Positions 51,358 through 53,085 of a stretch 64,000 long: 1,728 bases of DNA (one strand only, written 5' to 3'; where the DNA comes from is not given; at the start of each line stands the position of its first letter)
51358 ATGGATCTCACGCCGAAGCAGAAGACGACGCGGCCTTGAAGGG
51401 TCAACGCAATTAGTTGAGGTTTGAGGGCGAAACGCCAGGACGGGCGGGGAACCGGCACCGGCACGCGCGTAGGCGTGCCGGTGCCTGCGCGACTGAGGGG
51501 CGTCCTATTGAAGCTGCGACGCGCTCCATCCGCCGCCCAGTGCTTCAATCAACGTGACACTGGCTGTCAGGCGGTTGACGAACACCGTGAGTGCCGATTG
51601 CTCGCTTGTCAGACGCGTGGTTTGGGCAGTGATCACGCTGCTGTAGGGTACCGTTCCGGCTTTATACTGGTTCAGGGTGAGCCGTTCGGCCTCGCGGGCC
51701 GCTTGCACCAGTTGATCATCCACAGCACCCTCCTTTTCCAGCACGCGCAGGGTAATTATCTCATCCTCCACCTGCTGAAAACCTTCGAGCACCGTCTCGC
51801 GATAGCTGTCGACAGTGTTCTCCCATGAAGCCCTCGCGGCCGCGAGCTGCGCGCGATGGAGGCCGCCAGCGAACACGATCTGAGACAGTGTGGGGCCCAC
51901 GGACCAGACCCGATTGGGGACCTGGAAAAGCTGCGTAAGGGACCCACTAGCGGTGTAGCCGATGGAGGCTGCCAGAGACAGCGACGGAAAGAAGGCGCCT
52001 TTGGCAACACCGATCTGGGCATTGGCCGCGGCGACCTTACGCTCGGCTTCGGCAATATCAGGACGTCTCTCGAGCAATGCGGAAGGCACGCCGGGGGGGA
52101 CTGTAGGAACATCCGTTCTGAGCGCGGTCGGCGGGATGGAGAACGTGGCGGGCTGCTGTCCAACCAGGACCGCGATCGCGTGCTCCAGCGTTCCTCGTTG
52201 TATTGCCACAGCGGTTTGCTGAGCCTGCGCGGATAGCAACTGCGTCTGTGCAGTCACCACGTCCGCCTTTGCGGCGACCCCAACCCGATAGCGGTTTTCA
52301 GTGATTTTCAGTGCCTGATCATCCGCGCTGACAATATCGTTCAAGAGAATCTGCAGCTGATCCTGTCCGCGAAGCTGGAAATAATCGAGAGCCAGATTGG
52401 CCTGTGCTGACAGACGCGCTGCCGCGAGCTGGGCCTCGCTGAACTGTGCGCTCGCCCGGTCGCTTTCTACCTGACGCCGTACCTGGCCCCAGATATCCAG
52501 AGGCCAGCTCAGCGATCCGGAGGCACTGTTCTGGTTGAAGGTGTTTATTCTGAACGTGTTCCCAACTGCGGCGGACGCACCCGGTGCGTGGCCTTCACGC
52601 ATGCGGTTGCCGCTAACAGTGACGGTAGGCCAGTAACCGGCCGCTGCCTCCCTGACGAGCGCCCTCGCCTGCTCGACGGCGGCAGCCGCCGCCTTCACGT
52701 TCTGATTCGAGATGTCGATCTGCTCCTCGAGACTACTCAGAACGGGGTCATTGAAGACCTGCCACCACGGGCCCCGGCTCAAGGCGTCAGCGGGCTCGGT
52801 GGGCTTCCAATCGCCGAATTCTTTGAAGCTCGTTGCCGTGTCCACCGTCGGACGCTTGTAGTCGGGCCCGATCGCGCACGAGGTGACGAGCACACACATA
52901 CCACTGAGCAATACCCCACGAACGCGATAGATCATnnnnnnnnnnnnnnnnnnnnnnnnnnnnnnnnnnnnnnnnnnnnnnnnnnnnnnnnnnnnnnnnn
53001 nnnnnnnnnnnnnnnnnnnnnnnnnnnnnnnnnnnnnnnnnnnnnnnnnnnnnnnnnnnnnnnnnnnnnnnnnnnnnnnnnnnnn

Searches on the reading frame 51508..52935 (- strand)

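Call 27: search_protein_families(library=pfam, proteins=[window:51508-52935:-], max_evalue=0.00001)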
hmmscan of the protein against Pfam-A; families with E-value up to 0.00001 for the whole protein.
window:51508-52935:- (476 aa): 1 family
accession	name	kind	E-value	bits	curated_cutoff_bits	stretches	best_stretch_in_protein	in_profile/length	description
PF02321.23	OEP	-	3.7e-43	148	22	2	76-258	11-186/187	Outer membrane efflux protein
